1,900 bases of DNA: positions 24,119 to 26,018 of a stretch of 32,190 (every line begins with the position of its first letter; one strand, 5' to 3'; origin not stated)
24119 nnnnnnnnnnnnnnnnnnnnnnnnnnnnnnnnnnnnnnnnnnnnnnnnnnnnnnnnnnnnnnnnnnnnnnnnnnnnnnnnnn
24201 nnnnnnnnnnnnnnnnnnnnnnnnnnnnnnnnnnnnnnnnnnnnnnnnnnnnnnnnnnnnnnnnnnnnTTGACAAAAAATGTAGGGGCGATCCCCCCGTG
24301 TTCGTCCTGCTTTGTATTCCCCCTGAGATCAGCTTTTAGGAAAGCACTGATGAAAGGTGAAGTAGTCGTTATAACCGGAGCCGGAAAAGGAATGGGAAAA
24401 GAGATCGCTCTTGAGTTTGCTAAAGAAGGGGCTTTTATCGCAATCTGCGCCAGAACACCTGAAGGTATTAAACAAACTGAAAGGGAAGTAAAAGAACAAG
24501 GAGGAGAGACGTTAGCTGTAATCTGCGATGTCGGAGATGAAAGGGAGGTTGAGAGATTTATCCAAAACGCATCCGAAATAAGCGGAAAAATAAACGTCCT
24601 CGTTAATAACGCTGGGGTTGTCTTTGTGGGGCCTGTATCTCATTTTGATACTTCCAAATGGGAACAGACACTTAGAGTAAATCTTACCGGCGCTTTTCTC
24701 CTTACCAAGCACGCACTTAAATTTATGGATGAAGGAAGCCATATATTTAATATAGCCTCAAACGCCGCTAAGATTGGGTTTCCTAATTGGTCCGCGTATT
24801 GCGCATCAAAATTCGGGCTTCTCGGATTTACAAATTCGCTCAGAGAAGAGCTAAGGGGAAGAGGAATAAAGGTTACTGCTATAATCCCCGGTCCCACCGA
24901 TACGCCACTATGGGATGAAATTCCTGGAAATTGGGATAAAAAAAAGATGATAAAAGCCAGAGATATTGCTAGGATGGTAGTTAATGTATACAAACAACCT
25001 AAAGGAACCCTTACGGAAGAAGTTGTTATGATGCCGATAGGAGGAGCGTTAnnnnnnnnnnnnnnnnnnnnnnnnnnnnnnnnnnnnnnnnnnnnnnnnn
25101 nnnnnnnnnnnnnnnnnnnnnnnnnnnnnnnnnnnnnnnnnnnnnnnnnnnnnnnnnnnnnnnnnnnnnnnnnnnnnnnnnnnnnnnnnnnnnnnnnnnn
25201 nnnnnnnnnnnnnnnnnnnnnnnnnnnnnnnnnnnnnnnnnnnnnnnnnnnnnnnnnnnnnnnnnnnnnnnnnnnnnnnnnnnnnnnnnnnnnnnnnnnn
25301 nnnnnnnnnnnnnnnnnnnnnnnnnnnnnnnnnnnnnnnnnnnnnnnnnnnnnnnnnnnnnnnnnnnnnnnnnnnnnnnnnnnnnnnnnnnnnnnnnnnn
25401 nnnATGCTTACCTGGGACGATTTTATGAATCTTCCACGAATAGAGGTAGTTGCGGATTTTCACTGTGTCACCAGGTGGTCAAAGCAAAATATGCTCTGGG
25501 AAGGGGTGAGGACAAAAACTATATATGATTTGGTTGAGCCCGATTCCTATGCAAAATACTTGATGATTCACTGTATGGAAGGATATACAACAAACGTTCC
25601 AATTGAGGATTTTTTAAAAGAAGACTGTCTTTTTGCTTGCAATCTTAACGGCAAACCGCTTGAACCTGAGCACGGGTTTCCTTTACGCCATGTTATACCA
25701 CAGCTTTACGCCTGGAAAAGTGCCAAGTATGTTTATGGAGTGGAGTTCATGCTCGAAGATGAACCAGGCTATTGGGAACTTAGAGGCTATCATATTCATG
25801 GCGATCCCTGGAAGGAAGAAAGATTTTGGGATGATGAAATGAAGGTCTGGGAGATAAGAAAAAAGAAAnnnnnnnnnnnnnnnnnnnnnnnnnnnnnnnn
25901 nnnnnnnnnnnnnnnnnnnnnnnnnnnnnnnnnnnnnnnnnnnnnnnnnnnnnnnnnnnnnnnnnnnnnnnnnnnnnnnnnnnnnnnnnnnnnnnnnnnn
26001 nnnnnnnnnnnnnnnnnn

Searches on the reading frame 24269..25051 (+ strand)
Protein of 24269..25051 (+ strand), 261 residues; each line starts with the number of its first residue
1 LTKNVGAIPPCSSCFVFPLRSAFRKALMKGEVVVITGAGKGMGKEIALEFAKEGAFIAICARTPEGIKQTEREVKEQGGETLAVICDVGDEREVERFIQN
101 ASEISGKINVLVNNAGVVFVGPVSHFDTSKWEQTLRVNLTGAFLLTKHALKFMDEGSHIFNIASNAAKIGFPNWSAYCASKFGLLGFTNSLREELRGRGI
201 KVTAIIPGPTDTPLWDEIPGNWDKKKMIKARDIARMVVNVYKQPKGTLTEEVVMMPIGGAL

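Call 9: search_protein_families(library=pfam, proteins=[window:24269-25051:+], max_evalue=0.001)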
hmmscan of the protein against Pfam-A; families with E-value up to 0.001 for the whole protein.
window:24269-25051:+ (261 aa): 4 families
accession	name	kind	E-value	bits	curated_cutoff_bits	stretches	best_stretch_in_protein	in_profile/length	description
PF00106.31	adh_short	-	6.5e-57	192.6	26.6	1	32-218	2-190/195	short chain dehydrogenase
PF13561.12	adh_short_C2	-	3.2e-45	155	27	1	37-235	1-201/236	Enoyl-(Acyl carrier protein) reductase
PF08659.16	KR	-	4.1e-15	56.6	22.6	1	33-206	3-174/180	KR domain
PF23441.1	SDR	-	3.5e-11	43.4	27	1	83-235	65-219/258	SDR-like rossmann domain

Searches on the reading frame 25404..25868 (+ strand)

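Call 9: search_protein_families(library=pfam, proteins=[window:25404-25868:+], max_evalue=0.001)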
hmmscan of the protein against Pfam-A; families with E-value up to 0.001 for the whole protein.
window:25404-25868:+ (155 aa): 1 family
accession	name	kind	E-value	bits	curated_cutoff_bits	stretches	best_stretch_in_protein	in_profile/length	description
PF00174.25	Oxidored_molyb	-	1.1e-33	116.6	24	1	2-124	26-169/169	Oxidoreductase molybdopterin binding domain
